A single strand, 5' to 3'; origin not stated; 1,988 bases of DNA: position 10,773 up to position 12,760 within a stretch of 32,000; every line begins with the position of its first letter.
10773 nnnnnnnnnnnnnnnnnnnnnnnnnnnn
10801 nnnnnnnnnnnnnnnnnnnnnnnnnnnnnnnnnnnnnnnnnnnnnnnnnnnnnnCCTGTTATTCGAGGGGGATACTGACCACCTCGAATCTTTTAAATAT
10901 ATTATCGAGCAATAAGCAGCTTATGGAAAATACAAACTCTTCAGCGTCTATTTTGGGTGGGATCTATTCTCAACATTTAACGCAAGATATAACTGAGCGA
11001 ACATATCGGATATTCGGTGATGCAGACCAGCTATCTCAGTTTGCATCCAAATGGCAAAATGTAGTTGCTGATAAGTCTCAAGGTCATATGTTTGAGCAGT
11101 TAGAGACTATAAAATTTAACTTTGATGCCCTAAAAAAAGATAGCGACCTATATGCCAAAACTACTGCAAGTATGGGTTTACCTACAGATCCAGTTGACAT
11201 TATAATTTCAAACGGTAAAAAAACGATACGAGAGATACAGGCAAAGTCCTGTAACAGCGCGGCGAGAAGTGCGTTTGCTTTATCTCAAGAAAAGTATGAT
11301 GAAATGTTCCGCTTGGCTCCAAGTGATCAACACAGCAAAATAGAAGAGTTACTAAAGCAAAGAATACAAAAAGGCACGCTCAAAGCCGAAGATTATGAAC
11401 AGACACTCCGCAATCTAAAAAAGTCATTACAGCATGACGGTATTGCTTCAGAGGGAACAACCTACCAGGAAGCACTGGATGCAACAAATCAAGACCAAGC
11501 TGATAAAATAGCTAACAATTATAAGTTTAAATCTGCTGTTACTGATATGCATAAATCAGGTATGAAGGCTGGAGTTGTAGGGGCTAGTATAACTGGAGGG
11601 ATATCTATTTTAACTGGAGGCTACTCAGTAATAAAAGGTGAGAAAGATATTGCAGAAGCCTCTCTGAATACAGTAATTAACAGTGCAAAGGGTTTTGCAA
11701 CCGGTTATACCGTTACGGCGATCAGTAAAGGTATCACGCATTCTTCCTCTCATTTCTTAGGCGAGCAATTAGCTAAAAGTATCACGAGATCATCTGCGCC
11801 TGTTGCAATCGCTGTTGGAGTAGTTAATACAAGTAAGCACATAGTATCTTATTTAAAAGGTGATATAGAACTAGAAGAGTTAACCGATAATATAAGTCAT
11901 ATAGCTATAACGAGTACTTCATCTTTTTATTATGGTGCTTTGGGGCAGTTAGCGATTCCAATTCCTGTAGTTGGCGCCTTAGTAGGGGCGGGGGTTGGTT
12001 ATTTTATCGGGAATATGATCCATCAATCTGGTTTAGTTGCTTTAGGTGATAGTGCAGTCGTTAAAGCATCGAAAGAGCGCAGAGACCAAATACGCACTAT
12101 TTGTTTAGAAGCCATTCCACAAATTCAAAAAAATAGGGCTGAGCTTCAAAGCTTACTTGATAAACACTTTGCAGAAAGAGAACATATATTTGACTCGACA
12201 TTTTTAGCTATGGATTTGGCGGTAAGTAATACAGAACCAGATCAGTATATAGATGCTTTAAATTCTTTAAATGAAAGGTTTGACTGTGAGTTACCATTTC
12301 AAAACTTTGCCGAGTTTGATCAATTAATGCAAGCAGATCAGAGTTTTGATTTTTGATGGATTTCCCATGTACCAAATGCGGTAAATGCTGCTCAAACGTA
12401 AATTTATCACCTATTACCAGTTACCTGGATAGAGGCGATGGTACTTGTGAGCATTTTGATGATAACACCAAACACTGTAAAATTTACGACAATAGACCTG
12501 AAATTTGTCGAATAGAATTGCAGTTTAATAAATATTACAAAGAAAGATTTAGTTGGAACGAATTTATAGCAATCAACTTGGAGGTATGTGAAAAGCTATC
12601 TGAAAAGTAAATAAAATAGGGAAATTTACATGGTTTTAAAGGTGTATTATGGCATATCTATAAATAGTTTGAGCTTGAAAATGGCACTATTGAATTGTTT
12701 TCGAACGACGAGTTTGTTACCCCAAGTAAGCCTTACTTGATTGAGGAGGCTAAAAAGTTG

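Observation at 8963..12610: TerB-like protein + two glycine-zipper membrane proteins + YkgJ Cys-cluster protein: candidate membrane-acting (abortive-infection-like) four-gene module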

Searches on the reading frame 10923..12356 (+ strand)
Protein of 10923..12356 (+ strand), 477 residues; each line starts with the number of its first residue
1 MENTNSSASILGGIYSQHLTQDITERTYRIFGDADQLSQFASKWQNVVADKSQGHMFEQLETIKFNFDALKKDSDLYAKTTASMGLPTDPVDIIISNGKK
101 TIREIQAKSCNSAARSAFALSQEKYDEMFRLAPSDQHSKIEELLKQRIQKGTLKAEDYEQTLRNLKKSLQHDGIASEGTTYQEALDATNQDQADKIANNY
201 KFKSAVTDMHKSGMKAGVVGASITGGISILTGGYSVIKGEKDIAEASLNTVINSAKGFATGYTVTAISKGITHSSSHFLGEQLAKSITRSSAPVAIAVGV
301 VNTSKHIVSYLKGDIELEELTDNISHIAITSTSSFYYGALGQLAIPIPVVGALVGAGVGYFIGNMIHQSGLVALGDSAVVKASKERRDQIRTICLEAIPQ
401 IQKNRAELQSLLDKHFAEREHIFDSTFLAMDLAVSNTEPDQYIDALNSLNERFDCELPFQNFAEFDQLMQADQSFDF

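Call 4: search_protein_families(library=pfam, proteins=[window:10923-12356:+], max_evalue=1)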
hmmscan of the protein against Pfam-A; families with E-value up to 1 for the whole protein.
window:10923-12356:+ (477 aa): 5 families
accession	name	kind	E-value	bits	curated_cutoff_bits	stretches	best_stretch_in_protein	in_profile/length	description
PF13488.11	Gly-zipper_Omp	-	0.0041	17.4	25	1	349-368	25-44/46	Glycine zipper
PF25688.1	P22_gp7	-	0.048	13.9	28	1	132-232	118-214/230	Bacteriophage P22 DNA ejection protein gp7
PF14246.11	TetR_C_7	-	0.067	13.6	22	1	126-191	38-103/119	AefR-like transcriptional repressor, C-terminal domain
PF02601.20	Exonuc_VII_L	-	0.09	12.7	35.9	1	122-243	175-297/315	Exonuclease VII, large subunit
PF09335.16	VTT_dom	-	0.11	13.4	33.9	1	341-381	18-57/123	VTT domain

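Call 5: search_protein_families(library=padloc, proteins=[window:10923-12356:+], max_evalue=1)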
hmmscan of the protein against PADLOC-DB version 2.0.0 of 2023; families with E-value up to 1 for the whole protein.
window:10923-12356:+ (477 aa): 3 families
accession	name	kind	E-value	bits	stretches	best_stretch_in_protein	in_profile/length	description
PDLC04409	PDC-M09B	-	5.8e-19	66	1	170-435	205-463/480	-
PDLC04408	PDC-M09B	-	1.1e-12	45.3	1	144-435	188-469/486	-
PDLC03842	LeoB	-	0.0038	14.1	1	246-415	357-523/568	-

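Call 6: search_protein_families(library=ncbifam, proteins=[window:10923-12356:+], max_evalue=1)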
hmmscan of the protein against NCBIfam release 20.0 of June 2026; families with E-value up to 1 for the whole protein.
window:10923-12356:+ (477 aa): 4 families
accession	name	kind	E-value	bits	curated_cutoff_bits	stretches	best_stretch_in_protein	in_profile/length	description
NF041669.1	GvpT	domain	0.0015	19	80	1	348-408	5-65/123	GvpT/GvpP family gas vesicle accessory protein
TIGR03789.1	pdsO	hypoth_equivalog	0.013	15.2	152.2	1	350-432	61-141/243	sortase-associated OmpA-like protein PdsO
NF045674.1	CystProtLapG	equivalog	0.057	12.6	320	1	10-69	17-76/221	cysteine protease LapG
NF050186.1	TransRegGliRPseudo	equivalog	0.077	12.3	570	1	136-196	240-295/338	AraC family transcriptional regulator GliR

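Call 9: search_protein_families(library=phrogs, proteins=[window:10923-12356:+], max_evalue=0.1)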
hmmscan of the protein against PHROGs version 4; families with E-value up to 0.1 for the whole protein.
window:10923-12356:+ (477 aa): 5 families
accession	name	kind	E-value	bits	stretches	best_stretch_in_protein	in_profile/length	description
phrog_21469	-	moron, auxiliary metabolic gene and host takeover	0.0075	17.4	0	154-177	8-31/71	ribosomal protein S21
phrog_34605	-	tail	0.0084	16.9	1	188-279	34-131/254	minor tail protein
phrog_29666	-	unknown function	0.017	15.9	1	291-323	10-42/50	-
phrog_30210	-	unknown function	0.025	15.4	1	350-405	77-132/135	-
phrog_2546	-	unknown function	0.035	15.3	1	176-235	103-163/180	-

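Call 25: find_homologous_proteins(query=window:10923-12356:+, max_evalue=0.001)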
Query window:10923-12356:+ (477 aa): 172 proteins with E <= 0.001 among 8000 candidates; the best 120 are listed.
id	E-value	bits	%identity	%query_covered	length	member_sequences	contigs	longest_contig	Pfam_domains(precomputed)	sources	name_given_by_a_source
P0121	0.0e+0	1040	100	100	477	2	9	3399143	-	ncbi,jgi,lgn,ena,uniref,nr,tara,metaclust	ncbi:hypothetical protein PTE01_31100 [Pseudoalteromonas tetraodonis GFC]|uniref:Uncharacterized pro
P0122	1.6e-288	975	93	100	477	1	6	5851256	-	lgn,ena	-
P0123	5.1e-285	963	91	100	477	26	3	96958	-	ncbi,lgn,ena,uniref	ncbi:hypothetical protein [Pseudoalteromonas sp. 120-MNA-CIBAN-0494]|uniref:hypothetical protein n=1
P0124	5.6e-275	930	88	100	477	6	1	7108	-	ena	-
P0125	1.3e-208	711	68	100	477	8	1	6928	-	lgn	-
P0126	1.3e-207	708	66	100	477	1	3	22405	-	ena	-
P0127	1.7e-206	705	93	73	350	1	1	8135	-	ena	-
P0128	1.3e-201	688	65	100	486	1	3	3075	-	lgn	-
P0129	7.4e-201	686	64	100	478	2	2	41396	-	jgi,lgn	-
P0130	1.5e-199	682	64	100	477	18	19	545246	-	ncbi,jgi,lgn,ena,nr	nr:hypothetical protein [uncultured Enterobacter sp.]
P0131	4.1e-198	677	64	100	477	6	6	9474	-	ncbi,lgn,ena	ncbi:MAG: hypothetical protein ACMV1B_08980 [Prevotella sp.]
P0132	1.9e-197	675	62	100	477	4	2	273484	-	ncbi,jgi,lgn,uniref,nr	ncbi:hypothetical protein [Enterobacter sp.]|uniref:hypothetical protein n=1 Tax=Enterobacter sp. Ta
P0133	2.2e-194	665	62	100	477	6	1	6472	-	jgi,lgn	jgi:hypothetical protein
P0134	2.5e-194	664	64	100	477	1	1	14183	-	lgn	-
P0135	5.8e-194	663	62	100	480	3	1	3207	PF26373.1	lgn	-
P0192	8.3e-130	452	46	97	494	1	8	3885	PF26373.1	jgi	jgi:hypothetical protein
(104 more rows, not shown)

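Call 26: search_protein_families(library=pfam, proteins=[P0135, P0192], max_evalue=1)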
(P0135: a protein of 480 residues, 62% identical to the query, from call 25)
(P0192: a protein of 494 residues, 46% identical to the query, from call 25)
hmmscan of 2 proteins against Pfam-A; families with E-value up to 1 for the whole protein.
P0135 (480 aa): 5 families
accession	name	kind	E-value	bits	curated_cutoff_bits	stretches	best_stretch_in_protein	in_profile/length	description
PF13488.11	Gly-zipper_Omp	-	0.0045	17.3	25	1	352-371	25-44/46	Glycine zipper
PF09335.16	VTT_dom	-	0.023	15.6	33.9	1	340-386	14-59/123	VTT domain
PF18495.6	VbhA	-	0.081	13.4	25.9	1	311-327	28-44/47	Antitoxin VbhA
PF20155.4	TMP_3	-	0.1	12.7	41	1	33-125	3-99/192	Tape measure protein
PF02881.24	SRP54_N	-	0.15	12.7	22.4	1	141-178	3-40/75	SRP54-type protein, helical bundle domain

P0192 (494 aa): 2 families
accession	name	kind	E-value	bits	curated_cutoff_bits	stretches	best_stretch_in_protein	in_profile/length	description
PF09335.16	VTT_dom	-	0.0053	17.7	33.9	1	347-407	8-67/123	VTT domain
PF13488.11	Gly-zipper_Omp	-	0.04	14.3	25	1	365-384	25-44/46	Glycine zipper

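Call 31: search_solved_structures(query=A2, max_evalue=10, show_alignments=2)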
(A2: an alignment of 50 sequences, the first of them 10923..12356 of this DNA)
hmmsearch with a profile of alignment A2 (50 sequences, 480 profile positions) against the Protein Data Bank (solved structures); distinct sequences matched with E-value up to 10: 0.

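Call 35: find_encoding_contigs(protein=P0121, flank=10000, max_places=5)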
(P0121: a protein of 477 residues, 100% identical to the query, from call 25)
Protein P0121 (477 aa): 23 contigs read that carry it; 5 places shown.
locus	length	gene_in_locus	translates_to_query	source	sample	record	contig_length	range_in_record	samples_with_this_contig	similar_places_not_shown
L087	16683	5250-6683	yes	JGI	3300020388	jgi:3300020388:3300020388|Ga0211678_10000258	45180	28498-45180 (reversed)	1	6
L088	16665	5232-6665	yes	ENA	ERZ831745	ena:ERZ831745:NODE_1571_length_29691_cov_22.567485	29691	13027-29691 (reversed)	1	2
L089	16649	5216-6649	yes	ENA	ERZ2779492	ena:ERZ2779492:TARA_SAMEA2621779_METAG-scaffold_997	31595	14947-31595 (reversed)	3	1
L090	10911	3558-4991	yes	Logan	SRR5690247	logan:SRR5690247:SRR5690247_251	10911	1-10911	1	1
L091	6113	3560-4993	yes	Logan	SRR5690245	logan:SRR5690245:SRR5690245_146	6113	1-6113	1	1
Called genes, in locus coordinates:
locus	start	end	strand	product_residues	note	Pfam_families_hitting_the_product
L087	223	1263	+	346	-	PF02445:NadA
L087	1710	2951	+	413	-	PF13356:Arm-DNA-bind_3, PF22022:Phage_int_M, PF00589:Phage_integrase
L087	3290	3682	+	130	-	PF05099:TerB (weak)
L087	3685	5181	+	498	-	-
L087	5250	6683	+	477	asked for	-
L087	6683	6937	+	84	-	PF03692:CxxCxxCC (weak)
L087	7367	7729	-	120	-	-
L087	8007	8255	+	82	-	-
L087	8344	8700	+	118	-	-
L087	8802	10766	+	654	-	PF04851:ResIII (faint)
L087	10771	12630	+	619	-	PF04851:ResIII (weak), PF00270:DEAD (faint)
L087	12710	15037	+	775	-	PF05265:DUF723, PF14311:DUF4379 (faint), PF05265:DUF723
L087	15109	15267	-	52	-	-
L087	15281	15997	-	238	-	PF06414:Zeta_toxin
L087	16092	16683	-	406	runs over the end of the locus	PF00515:TPR_1 (faint), PF07719:TPR_2 (faint)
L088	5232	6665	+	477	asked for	-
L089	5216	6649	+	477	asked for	-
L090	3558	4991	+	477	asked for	-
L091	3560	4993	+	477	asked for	-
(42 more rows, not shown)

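Call 37: predict_structure(alignment_id=A2)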
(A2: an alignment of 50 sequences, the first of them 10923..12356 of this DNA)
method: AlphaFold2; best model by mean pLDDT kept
length: 477 residues; sequences in the alignment: 50
mean_pLDDT: 74.2   pTM: 0.65
mean pLDDT of the five models: 74.2, 65.3, 65.0, 64.3, 63.2
residues with pLDDT >= 90: 131; 70-90: 159; 50-70: 133; < 50: 54
segments of 3 or more residues with pLDDT < 50: 1-4, 332-376, 475-477
pLDDT, mean of each block of 10 residues (from residue 1): 49 76 90 92 89 93 96 91 81 88 91 91 88 94 92 85 92 92 94 94 89 81 71 72 67 67 77 70 66 68 68 72 60 44 31 32 36 48 67 60 61 70 82 83 78 59 66 52
secondary structure, 60 per line:
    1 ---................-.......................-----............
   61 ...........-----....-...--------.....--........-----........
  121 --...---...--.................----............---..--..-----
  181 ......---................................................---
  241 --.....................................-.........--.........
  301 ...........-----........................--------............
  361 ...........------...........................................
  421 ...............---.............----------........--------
elements in order: H4-19 H21-43 H49-71 E77-80 E93-97 E100-107 H113-120 E129-131 H134-150 H155-164 H181-186 H190-237 H243-279 H281-289 H292-311 H317-340 H349-371 H378-435 H439-451 H462-469

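Call 41: fold_search(model_id=the predicted structure, library=pdb)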
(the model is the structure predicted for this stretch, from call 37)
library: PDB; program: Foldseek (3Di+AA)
matches with E <= 10: 127; with E <= 0.001: 0
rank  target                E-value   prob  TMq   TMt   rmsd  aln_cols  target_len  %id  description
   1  7b9s_5                4.8e-01  0.20  0.16  0.16  20.3       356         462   10  Structure of the mycobacterial ESX-5 Type VII Secretion System hexameric pore complex (released 2021-07-07)
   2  5udk_A                5.1e-01  0.11  0.12  0.12  26.4       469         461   10  IFIT1 monomeric mutant (L457E/L464E) with PPP-AAAA (released 2017-03-01)
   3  7n6g_3R               8.7e-01  0.06  0.09  0.12  53.2       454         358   12  C1 of central pair (released 2022-05-18)
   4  7uw5_A                1.0e+00  0.04  0.10  0.07  27.8       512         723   12  EcMscK G924S mutant in a closed conformation (released 2022-11-23)
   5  6xr1                  1.2e+00  0.09  0.13  0.12  25.2       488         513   11  Computationally designed right-handed alpha/alpha single-chain toroid with 9 repeats (released 2021-07-14)
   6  5e8h_A                1.2e+00  0.14  0.17  0.27  21.4       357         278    9  Crystal structure of geranylfarnesyl pyrophosphate synthases 2 from Arabidopsis thaliana (released 2015-11-11)
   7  8hbv_A                1.4e+00  0.07  0.12  0.17  26.4       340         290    8  Structure of human UCP1 in the nucleotide-free state (released 2023-06-21)
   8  8xqr_R                1.7e+00  0.08  0.10  0.16  22.3       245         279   10  Structure 2 of human class T GPCR TAS2R14-miniGs/gust complex with Flufenamic acid. (released 2024-07-10)
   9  8fit_C                1.9e+00  0.08  0.12  0.21  22.9       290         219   14  Multi-state design of two-state switchable hinge proteins (released 2023-08-16)
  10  6sgw_B                2.1e+00  0.05  0.13  0.14  21.5       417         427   12  Structure of the ESX-3 core complex (released 2019-10-09)
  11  9c4k_B                2.1e+00  0.03  0.09  0.05  50.2       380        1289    9  Yersinia entomophaga holotoxin complex in prepore conformation (released 2025-12-31)
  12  8v2d_A                2.5e+00  0.11  0.16  0.23  19.7       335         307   10  Computational Designed Nanocage O43_129 (released 2024-03-13)
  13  8b4o_A                2.5e+00  0.03  0.11  0.11  25.8       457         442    9  Cryo-EM structure of cytochrome bd oxidase from C. glutamicum (released 2022-12-28)
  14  7n6g_3N               2.5e+00  0.03  0.10  0.12  51.5       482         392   12  C1 of central pair (released 2022-05-18)
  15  9ee9_A                2.7e+00  0.07  0.12  0.18  22.7       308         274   11  Cryo-EM structure of the adenosine A2A receptor intermediate bound to a miniGs heterotrimer (released 2025-04-09)
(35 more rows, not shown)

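Call 96: fold_search(model_id=the predicted structure, library=viral)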
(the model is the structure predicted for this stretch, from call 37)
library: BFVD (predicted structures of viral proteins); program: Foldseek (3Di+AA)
matches with E <= 10: 201; with E <= 0.001: 1
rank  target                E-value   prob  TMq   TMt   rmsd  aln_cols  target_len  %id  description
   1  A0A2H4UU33            5.9e-05  1.00  0.28  0.15   8.9       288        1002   19  J domain-containing protein [Bodo saltans virus]
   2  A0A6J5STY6            9.2e-02  0.18  0.13  0.13  28.6       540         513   10  Uncharacterized protein [uncultured Caudovirales phage]
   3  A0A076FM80            1.9e-01  0.66  0.19  0.31  14.2       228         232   13  Uncharacterized protein [Aureococcus anophagefferens virus]
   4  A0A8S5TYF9            1.9e-01  0.11  0.12  0.10  24.7       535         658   12  Tail tape measure protein [Siphoviridae sp. ctDsE1]
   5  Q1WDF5                1.9e-01  0.07  0.09  0.05  45.5       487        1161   13  (no name in the UniProt tables at hand)
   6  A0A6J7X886            2.0e-01  0.15  0.14  0.09  30.1       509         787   12  Uncharacterized protein [uncultured Caudovirales phage]
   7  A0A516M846            2.2e-01  0.09  0.12  0.09  23.9       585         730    8  (no name in the UniProt tables at hand)
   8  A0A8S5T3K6            2.6e-01  0.09  0.12  0.07  25.0       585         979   12  Tail tape measure protein [Siphoviridae sp. ctg8V11]
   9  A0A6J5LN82            4.7e-01  0.08  0.11  0.13  67.4       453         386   12  Uncharacterized protein (Fragment) [uncultured Caudovirales phage]
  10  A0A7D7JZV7            5.1e-01  0.12  0.15  0.13  35.9       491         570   12  (no name in the UniProt tables at hand)
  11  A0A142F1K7            6.1e-01  0.16  0.13  0.19  16.8       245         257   12  Uncharacterized protein [Bacillus phage Mgbh1]
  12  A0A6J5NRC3            8.7e-01  0.06  0.11  0.09  26.5       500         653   12  Uncharacterized protein [uncultured Caudovirales phage]
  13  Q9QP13                9.2e-01  0.13  0.13  0.15  17.4       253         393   14  Envelope glycoprotein M [Infectious laryngotracheitis virus]
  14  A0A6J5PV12            9.2e-01  0.03  0.09  0.08  28.0       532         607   10  Phage tail tape measure protein [uncultured Caudovirales phage]
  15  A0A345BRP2            9.6e-01  0.08  0.13  0.06  33.4       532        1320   11  (no name in the UniProt tables at hand)
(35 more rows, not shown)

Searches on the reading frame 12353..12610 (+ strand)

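Call 4: search_protein_families(library=pfam, proteins=[window:12353-12610:+], max_evalue=1)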
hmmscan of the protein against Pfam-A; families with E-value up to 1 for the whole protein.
window:12353-12610:+ (85 aa): 1 family
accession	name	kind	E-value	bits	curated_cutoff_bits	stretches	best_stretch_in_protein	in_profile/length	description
PF03692.20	CxxCxxCC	-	2.1e-08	35.2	23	1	5-62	1-73/85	Putative zinc- or iron-chelating domain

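Call 5: search_protein_families(library=padloc, proteins=[window:12353-12610:+], max_evalue=1)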
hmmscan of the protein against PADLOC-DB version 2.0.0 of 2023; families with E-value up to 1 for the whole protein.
window:12353-12610:+ (85 aa): 0 families

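Call 6: search_protein_families(library=ncbifam, proteins=[window:12353-12610:+], max_evalue=1)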
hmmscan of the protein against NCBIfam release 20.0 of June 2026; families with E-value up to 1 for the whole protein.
window:12353-12610:+ (85 aa): 7 families
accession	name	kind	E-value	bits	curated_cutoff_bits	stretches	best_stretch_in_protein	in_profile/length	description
NF003500.0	PRK05170.1-4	equivalog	0.0003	20.8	203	1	6-51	22-67/147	YcgN family cysteine cluster protein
NF003504.0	PRK05170.2-2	equivalog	0.00043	20.3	150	1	6-57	20-70/104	YcgN family cysteine cluster protein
NF003507.0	PRK05170.2-5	equivalog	0.00088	19.2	170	1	6-52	24-70/146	YcgN family cysteine cluster protein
NF003503.0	PRK05170.2-1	equivalog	0.0025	17.7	232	1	6-68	23-85/145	YcgN family cysteine cluster protein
NF003501.0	PRK05170.1-5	equivalog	0.0073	15.9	167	1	6-51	25-70/160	YcgN family cysteine cluster protein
NF003506.0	PRK05170.2-4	equivalog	0.071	12.8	248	1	6-52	28-76/158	YcgN family cysteine cluster protein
NF003498.0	PRK05170.1-1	equivalog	0.33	10.8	256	1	6-68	24-86/148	YcgN family cysteine cluster protein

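Call 9: search_protein_families(library=phrogs, proteins=[window:12353-12610:+], max_evalue=0.1)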
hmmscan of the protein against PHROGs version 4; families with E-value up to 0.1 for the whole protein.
window:12353-12610:+ (85 aa): 2 families
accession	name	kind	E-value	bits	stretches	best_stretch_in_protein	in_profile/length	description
phrog_32498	-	unknown function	0.00029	21.8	1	29-58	72-103/140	-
phrog_9155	-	unknown function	0.0014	19.4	1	6-53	16-65/181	-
